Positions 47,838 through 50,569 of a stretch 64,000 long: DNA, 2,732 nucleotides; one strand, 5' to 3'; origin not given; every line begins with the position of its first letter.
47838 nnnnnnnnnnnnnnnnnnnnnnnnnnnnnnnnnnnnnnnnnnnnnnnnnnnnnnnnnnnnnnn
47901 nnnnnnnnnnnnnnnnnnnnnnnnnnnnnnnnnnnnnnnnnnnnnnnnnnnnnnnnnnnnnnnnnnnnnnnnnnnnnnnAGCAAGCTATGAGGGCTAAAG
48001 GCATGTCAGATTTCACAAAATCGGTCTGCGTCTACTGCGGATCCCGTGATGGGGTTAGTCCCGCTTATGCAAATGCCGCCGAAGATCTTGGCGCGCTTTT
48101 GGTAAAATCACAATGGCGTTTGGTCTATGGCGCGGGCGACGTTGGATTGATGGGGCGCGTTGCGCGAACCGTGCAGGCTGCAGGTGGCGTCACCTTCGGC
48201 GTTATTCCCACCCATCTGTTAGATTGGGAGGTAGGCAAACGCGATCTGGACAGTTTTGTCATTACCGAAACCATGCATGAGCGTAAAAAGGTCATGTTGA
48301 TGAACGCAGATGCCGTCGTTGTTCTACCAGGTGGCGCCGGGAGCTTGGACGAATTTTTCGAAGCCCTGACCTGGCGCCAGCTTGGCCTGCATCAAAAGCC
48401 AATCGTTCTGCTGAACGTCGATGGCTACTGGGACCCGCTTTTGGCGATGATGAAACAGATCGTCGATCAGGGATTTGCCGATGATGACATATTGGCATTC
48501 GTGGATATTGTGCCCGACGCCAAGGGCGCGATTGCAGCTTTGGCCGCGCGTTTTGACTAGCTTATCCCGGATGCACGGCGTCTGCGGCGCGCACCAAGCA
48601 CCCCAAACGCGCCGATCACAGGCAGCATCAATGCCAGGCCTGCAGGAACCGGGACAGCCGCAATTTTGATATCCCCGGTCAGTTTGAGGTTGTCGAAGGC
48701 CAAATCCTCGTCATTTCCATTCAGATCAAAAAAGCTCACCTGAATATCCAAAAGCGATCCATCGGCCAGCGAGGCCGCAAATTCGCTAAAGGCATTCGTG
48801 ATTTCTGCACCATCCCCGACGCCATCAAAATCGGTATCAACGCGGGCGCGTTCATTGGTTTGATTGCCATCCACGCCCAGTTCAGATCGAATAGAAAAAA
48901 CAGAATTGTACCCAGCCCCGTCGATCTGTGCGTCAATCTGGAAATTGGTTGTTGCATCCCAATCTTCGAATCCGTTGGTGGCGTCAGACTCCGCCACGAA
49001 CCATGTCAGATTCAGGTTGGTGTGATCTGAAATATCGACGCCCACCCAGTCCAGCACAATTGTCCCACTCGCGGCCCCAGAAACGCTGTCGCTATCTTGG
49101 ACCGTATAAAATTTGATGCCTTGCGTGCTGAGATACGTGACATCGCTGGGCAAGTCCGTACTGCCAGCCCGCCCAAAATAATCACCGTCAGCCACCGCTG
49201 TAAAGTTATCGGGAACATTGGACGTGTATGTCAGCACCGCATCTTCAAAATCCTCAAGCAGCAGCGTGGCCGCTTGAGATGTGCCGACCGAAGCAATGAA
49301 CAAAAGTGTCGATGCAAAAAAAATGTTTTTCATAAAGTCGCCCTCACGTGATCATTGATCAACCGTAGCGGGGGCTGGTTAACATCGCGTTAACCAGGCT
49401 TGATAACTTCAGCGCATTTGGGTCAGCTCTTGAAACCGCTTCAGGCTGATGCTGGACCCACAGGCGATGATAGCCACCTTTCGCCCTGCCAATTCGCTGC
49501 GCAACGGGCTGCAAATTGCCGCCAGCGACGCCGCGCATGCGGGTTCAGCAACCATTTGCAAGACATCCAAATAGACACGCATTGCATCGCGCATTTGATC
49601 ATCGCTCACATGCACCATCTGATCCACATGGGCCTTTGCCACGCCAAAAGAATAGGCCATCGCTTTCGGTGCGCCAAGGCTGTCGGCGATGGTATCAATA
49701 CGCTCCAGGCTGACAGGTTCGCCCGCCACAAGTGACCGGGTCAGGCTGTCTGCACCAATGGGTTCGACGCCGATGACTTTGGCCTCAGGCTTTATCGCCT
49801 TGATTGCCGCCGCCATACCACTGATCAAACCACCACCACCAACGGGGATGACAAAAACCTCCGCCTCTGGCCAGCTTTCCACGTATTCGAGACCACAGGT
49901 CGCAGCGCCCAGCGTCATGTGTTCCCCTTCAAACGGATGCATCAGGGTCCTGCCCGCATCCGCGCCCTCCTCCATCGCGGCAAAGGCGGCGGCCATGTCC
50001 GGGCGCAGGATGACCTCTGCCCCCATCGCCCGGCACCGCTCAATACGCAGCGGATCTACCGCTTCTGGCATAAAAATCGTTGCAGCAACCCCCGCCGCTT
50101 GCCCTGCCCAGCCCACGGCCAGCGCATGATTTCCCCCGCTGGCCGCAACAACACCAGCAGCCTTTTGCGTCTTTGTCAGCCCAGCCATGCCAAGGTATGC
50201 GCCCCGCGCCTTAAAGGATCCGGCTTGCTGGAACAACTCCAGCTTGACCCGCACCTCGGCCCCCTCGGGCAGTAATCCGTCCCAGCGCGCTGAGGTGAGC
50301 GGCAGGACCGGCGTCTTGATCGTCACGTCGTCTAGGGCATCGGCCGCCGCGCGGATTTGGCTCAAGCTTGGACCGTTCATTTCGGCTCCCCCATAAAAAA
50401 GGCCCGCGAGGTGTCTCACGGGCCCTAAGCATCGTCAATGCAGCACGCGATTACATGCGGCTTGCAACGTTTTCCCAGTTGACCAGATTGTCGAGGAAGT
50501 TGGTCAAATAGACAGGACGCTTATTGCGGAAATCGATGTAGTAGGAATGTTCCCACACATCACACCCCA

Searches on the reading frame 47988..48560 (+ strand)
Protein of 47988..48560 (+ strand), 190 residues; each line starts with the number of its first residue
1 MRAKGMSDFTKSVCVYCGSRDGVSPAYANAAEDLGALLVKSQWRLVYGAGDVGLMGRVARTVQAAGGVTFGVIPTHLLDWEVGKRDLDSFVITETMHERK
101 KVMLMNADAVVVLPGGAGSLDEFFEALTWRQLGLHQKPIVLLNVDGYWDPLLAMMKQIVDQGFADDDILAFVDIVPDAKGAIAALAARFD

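Call 75: search_protein_families(library=pfam, proteins=[window:47988-48560:+], max_evalue=0.00001)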
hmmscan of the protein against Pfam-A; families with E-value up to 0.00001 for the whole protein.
window:47988-48560:+ (190 aa): 2 families
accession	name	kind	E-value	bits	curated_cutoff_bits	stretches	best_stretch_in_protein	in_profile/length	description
PF03641.19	Lysine_decarbox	-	2e-40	138.5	27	1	55-184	1-130/131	Possible lysine decarboxylase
PF18306.6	LDcluster4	-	4.8e-18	65.7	26.3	1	18-148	8-125/151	SLOG cluster4 family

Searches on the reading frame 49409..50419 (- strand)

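Call 75: search_protein_families(library=pfam, proteins=[window:49409-50419:-], max_evalue=0.00001)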
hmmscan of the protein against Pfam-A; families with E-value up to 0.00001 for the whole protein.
window:49409-50419:- (336 aa): 1 family
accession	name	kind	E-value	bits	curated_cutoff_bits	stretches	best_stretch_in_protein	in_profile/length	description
PF00291.31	PALP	-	5e-65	220.2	35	1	52-321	20-295/295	Pyridoxal-phosphate dependent enzyme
